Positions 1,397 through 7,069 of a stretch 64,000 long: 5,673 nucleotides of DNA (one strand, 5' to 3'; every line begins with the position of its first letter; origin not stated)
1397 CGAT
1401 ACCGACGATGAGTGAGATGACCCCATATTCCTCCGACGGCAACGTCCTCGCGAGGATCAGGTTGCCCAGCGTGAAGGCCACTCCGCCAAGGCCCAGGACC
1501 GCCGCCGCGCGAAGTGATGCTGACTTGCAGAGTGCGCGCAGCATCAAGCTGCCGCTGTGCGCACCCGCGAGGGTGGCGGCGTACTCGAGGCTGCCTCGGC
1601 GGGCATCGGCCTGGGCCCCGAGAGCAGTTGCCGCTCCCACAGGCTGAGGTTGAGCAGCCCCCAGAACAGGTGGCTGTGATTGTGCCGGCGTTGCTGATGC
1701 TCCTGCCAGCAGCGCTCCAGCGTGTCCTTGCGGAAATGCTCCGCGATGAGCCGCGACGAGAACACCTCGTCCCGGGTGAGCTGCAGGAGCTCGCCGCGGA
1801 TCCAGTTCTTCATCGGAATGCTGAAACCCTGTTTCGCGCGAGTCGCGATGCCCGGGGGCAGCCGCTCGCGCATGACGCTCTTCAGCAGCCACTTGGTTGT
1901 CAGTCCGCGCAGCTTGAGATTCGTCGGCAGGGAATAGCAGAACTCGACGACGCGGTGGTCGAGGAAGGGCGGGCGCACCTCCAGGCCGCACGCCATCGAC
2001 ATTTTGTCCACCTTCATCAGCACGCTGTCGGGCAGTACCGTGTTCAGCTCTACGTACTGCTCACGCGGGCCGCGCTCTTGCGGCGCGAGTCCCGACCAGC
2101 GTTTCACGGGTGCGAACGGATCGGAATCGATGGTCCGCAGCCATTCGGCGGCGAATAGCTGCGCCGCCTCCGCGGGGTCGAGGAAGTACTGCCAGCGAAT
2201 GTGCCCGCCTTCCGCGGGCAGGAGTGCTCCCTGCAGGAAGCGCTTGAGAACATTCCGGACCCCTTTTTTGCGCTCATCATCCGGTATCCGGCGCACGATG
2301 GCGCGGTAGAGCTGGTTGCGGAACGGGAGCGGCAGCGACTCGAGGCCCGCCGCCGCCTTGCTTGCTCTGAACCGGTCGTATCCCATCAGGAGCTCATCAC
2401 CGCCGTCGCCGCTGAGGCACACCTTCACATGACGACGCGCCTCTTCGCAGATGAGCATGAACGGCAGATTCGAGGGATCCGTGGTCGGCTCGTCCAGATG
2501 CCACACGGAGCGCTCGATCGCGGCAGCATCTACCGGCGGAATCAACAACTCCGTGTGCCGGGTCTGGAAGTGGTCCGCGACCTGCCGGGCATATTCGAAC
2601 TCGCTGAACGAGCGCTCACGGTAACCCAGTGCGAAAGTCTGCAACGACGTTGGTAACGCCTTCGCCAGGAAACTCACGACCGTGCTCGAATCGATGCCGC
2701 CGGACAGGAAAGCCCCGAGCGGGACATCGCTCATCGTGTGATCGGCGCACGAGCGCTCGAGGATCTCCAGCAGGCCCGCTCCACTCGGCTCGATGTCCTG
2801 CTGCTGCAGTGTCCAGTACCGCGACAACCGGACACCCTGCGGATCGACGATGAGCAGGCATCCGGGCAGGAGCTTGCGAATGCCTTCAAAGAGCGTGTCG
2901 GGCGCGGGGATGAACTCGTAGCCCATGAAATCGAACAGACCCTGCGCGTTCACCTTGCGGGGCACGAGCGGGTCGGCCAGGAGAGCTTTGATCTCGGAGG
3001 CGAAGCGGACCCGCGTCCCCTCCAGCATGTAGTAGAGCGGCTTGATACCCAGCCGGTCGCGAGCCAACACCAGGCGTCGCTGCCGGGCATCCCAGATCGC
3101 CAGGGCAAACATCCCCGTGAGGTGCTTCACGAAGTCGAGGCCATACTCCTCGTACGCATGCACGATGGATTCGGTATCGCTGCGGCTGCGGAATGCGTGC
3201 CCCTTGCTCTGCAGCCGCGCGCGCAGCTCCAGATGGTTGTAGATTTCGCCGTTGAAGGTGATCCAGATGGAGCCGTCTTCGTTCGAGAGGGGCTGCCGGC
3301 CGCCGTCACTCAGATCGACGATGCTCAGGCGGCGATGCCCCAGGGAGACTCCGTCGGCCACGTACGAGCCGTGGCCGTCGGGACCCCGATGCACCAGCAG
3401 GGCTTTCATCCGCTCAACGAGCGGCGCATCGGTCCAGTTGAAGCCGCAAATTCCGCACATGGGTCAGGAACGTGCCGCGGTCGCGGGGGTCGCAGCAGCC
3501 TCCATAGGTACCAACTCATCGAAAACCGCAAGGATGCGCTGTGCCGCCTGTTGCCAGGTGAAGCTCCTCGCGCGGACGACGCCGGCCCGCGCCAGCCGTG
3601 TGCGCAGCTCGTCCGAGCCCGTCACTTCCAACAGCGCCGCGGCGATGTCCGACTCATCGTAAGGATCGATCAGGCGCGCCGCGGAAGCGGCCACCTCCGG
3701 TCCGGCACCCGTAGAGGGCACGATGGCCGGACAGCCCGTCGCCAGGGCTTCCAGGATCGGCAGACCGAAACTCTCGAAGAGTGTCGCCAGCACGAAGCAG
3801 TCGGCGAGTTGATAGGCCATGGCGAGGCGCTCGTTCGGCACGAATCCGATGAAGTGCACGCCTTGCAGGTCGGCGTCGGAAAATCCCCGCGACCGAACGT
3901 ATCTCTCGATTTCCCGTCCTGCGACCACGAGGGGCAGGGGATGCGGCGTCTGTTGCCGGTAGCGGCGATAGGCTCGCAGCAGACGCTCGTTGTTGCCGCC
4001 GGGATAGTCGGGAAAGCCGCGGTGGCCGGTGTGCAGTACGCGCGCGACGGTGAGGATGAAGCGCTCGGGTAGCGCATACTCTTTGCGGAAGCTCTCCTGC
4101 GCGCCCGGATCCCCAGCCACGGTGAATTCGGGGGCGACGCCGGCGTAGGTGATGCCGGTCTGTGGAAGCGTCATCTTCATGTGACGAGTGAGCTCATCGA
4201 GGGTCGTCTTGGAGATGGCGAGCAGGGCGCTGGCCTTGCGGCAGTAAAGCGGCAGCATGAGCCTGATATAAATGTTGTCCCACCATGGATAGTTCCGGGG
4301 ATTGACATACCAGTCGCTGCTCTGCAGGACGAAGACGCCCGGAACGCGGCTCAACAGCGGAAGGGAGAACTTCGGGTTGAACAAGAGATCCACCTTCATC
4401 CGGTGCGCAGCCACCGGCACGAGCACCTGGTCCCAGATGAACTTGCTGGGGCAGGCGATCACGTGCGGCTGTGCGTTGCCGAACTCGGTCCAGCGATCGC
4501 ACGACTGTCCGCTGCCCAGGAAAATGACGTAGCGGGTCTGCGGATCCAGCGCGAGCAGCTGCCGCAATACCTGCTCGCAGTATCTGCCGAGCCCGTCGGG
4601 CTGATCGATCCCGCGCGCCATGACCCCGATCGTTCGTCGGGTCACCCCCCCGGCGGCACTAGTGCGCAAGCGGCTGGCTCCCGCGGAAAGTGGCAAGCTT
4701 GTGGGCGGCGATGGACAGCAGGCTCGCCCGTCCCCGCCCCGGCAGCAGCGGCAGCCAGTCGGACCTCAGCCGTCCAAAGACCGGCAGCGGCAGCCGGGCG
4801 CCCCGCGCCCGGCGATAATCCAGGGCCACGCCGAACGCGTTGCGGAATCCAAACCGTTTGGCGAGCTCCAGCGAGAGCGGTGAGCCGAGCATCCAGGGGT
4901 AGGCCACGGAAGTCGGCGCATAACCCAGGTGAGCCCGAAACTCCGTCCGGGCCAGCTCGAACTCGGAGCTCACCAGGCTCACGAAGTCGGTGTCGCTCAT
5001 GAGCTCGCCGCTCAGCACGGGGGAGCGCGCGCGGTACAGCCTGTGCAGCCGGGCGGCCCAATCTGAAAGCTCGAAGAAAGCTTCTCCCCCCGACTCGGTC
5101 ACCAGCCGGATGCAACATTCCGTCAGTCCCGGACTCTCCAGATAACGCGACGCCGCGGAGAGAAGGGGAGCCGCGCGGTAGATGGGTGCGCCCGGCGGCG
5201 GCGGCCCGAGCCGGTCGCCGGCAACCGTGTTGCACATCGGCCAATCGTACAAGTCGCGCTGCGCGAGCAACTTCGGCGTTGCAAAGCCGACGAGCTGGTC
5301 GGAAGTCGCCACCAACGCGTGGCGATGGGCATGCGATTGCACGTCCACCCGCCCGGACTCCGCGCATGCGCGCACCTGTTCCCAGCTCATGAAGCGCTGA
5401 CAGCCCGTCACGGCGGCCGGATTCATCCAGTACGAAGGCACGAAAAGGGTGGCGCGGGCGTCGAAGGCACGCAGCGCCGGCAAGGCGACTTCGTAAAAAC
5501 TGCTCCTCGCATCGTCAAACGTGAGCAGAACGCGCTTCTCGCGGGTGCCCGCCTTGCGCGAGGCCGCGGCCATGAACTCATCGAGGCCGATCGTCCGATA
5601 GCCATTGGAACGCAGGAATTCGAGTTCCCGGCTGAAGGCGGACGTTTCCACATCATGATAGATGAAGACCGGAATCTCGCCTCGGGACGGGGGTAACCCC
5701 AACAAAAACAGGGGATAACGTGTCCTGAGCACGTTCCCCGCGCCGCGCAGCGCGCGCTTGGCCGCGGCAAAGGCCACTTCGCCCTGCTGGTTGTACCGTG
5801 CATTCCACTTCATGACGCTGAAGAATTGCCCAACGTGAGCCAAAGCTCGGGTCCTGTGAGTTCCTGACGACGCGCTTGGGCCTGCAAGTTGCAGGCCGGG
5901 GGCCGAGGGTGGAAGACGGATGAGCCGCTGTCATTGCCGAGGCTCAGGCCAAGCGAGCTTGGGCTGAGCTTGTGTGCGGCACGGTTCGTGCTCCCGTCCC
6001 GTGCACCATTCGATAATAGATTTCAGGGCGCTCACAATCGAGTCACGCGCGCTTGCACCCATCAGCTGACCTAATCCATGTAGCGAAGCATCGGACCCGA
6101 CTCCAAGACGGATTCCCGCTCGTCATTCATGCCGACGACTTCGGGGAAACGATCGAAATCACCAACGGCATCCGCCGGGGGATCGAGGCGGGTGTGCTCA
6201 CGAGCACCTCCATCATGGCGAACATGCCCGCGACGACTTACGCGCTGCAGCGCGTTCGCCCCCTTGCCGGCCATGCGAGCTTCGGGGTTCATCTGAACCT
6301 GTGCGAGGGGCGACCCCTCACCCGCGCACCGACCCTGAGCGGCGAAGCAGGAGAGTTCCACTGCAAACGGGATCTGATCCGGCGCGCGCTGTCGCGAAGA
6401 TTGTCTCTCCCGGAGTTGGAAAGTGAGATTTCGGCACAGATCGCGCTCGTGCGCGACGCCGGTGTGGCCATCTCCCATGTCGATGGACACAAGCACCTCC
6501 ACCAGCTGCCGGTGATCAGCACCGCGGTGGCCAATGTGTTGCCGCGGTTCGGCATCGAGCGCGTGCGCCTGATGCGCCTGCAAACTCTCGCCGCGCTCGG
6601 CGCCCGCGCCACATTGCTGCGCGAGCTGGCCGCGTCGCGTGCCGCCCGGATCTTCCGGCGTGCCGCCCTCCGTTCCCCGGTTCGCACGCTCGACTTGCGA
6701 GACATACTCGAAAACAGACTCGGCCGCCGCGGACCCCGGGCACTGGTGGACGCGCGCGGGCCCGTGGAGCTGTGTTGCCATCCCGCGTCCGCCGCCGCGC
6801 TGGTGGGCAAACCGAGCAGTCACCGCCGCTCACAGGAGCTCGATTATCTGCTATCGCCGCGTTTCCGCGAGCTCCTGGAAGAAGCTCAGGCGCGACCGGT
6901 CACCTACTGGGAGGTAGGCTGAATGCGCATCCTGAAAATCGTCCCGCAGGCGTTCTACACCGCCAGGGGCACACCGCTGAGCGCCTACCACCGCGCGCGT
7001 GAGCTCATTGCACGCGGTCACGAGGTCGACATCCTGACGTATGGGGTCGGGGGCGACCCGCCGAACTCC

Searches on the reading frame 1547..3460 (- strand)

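Call 9: search_protein_families(library=pfam, proteins=[window:1547-3460:-], max_evalue=0.001)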
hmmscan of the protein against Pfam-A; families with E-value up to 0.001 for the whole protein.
window:1547-3460:- (638 aa): 4 families
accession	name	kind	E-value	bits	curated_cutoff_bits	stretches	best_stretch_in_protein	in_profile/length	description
PF00733.27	Asn_synthase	-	2.3e-95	320.7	21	1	230-609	2-353/354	Asparagine synthase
PF13537.11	GATase_7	-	2.7e-49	166.7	25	1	42-162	1-123/123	Glutamine amidotransferase domain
PF13522.11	GATase_6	-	3.2e-44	150.5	27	1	27-156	1-130/130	Glutamine amidotransferase domain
PF06508.19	QueC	-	9.6e-05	22.4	22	1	251-307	5-60/210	Queuosine biosynthesis protein QueC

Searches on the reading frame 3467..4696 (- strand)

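Call 9: search_protein_families(library=pfam, proteins=[window:3467-4696:-], max_evalue=0.001)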
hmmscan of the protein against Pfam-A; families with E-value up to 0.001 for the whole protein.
window:3467-4696:- (410 aa): 4 families
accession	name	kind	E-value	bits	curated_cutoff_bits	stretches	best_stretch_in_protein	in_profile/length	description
PF00534.26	Glycos_transf_1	-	3.4e-20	72.7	26.4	1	237-372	31-169/172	Glycosyl transferases group 1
PF13692.12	Glyco_trans_1_4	-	1.9e-17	64.3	27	1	238-358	19-139/142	Glycosyl transferases group 1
PF13524.12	Glyco_trans_1_2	-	4.6e-06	27.1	25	1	255-390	16-144/144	Glycosyl transferase-like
PF13439.12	Glyco_transf_4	-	1e-05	26.1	28.5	1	34-176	2-155/170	Glycosyltransferase Family 4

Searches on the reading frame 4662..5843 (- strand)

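Call 9: search_protein_families(library=pfam, proteins=[window:4662-5843:-], max_evalue=0.001)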
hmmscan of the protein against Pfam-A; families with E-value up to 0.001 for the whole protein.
window:4662-5843:- (394 aa): 1 family
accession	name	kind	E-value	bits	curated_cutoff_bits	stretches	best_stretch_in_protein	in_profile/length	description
PF01522.26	Polysacc_deac_1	-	2.5e-14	53.7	23.1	1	99-179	3-72/124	Polysaccharide deacetylase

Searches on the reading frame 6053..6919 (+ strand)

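Call 9: search_protein_families(library=pfam, proteins=[window:6053-6919:+], max_evalue=0.001)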
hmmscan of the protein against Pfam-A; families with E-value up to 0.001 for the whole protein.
window:6053-6919:+ (289 aa): 1 family
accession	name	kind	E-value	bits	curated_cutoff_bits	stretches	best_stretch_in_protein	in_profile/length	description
PF04794.17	YdjC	-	3.5e-52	178.3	29.7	1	23-277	2-266/266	YdjC-like protein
